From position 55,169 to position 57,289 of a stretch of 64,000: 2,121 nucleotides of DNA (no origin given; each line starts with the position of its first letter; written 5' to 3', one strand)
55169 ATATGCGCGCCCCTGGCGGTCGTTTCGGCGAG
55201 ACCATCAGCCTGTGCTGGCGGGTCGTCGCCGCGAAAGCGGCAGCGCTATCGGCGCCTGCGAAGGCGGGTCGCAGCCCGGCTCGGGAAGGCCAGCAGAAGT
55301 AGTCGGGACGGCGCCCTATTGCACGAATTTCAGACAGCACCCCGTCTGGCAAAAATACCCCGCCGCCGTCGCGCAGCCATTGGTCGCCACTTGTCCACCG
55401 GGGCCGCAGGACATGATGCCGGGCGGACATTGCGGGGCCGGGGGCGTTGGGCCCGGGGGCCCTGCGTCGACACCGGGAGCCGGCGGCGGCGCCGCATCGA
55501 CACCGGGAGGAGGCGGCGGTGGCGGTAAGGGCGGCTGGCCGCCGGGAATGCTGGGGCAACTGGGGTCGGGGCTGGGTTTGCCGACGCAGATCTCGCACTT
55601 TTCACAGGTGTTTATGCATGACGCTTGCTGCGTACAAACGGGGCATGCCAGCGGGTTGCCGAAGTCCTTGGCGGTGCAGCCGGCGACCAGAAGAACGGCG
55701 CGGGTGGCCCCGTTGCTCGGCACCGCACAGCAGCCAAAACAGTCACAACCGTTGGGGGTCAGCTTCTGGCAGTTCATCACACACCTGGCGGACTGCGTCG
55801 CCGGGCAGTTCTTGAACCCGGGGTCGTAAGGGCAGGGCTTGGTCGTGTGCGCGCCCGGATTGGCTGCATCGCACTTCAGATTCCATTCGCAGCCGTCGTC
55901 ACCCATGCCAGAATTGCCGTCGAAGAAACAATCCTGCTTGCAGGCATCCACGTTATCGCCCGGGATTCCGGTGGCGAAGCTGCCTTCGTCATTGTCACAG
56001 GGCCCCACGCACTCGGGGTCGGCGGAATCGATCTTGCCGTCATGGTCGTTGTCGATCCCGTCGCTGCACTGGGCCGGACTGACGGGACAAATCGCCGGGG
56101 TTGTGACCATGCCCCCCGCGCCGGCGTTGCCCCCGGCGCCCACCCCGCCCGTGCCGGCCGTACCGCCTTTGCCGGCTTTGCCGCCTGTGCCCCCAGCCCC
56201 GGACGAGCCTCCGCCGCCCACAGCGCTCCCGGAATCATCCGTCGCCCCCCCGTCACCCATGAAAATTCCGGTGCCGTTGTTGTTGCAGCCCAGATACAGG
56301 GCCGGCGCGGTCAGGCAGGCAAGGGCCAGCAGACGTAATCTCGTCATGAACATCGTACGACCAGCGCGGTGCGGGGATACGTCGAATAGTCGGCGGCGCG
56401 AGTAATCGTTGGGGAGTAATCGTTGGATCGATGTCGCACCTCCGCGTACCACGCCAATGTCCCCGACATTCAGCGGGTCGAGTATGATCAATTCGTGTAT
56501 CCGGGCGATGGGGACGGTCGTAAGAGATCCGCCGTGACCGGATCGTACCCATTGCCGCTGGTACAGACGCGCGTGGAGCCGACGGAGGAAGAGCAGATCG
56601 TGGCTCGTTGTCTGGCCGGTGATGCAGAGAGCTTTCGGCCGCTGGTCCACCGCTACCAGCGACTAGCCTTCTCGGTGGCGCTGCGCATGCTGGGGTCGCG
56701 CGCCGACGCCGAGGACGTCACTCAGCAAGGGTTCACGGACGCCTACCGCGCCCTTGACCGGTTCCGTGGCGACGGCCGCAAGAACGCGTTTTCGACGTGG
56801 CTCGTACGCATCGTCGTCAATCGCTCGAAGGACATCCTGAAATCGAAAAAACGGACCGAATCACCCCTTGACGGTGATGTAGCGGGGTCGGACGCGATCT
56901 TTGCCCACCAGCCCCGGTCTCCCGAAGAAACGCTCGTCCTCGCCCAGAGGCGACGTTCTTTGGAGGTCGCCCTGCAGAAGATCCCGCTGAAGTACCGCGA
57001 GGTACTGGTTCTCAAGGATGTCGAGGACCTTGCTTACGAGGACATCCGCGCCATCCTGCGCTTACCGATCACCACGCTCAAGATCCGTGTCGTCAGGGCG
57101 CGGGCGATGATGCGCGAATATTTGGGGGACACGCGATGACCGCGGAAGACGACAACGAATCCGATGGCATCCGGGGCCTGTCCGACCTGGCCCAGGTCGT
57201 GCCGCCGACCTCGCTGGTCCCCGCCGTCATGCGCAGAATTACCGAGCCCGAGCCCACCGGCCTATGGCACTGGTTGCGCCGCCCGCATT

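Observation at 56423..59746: ECF sigma / anti-sigma module whose anti-sigma factor and neighbouring secreted protein both carry CBM48 (AMPK-beta/glycogen-binding)-like domains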

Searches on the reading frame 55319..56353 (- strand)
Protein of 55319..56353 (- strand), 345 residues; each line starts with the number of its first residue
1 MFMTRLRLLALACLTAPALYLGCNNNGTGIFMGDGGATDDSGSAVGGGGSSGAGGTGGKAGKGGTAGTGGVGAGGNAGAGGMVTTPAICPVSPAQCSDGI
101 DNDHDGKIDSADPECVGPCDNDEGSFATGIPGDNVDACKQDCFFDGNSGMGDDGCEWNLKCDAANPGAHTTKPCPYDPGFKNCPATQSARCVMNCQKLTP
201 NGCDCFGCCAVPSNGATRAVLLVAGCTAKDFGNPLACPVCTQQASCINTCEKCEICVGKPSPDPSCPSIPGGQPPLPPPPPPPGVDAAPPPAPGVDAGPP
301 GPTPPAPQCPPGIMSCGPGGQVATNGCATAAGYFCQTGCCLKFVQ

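Call 51: search_protein_families(library=ncbifam, proteins=[window:55319-56353:-], max_evalue=0.1)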
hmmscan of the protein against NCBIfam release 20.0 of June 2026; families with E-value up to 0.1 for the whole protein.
seq(345 aa): 1 family
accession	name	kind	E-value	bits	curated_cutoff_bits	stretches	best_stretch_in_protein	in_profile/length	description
NF033662.1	acid_disulf_rpt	repeat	1.2e-08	34.5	41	1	93-117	4-28/32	acidic double-disulfide repeat-containing protein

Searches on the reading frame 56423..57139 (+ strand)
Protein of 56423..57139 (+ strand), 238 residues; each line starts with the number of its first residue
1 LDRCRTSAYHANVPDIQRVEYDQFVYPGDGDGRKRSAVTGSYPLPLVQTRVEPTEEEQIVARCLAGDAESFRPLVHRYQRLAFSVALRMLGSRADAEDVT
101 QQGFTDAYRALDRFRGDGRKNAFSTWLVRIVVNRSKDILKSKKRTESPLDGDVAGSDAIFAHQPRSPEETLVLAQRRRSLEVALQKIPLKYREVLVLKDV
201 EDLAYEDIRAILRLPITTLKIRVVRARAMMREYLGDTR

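Call 3: search_protein_families(library=pfam, proteins=[window:56423-57139:+], max_evalue=0.1)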
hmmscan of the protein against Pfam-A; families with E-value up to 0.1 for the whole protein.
window:56423-57139:+ (238 aa): 2 families
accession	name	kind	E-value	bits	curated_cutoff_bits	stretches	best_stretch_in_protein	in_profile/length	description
PF04542.20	Sigma70_r2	-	4.9e-19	68.3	24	1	74-145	1-71/71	Sigma-70 region 2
PF08281.18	Sigma70_r4_2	-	1.5e-08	34.6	25.7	1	178-230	2-54/54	Sigma-70, region 4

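Call 4: search_protein_families(library=ncbifam, proteins=[window:56423-57139:+], max_evalue=0.1)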
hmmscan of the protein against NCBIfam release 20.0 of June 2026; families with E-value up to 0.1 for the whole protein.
window:56423-57139:+ (238 aa): 106 families (the best 25 are shown)
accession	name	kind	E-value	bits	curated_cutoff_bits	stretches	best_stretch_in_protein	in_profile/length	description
NF008888.0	PRK11922.1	equivalog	3.3e-39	134.9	204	1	50-235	11-197/231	RNA polymerase sigma factor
NF007223.0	PRK09641.1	equivalog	3.3e-36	124.9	209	1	58-236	7-186/187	RNA polymerase sigma factor SigW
NF009171.0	PRK12518.1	equivalog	3.1e-31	108.7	208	1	51-235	9-185/191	RNA polymerase sigma factor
TIGR02948.1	SigW_bacill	equivalog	5.8e-31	108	243.1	1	59-236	8-186/187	RNA polymerase sigma factor SigW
TIGR02939.1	RpoE_Sigma70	equivalog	1.5e-30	106.7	236.15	1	56-232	7-184/190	RNA polymerase sigma factor RpoE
NF004113.0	PRK05602.1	equivalog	2.1e-28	99.4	208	1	49-236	25-203/211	RNA polymerase sigma factor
NF007225.0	PRK09643.1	equivalog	9.4e-27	94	190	1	53-236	11-184/204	RNA polymerase sigma factor SigM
NF009166.1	PRK12513.1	equivalog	6.1e-26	91.3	206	1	52-235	5-187/193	RNA polymerase sigma factor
TIGR02937.1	sigma70-ECF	superfamily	9.8e-25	87.1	42.9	1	70-234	2-165/165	sigma-70 family RNA polymerase sigma factor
NF009185.0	PRK12533.1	equivalog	1.8e-24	86.6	248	1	60-235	20-194/231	RNA polymerase sigma factor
NF009176.0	PRK12524.1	equivalog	5.7e-24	85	264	1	50-227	7-177/196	RNA polymerase sigma factor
NF006930.0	PRK09415.1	subfamily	1e-22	80.8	198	1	74-234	21-175/179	RNA polymerase factor sigma C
NF007229.0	PRK09647.1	equivalog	1.4e-22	80.1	265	1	67-236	42-204/220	RNA polymerase sigma factor SigE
NF009190.0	PRK12538.1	equivalog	8.4e-22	78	303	1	54-234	48-219/233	RNA polymerase sigma factor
NF058625.1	sigma_PG0214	equivalog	7.9e-21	74.5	130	1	68-234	3-161/170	GFO_1088 family ECF-type sigma factor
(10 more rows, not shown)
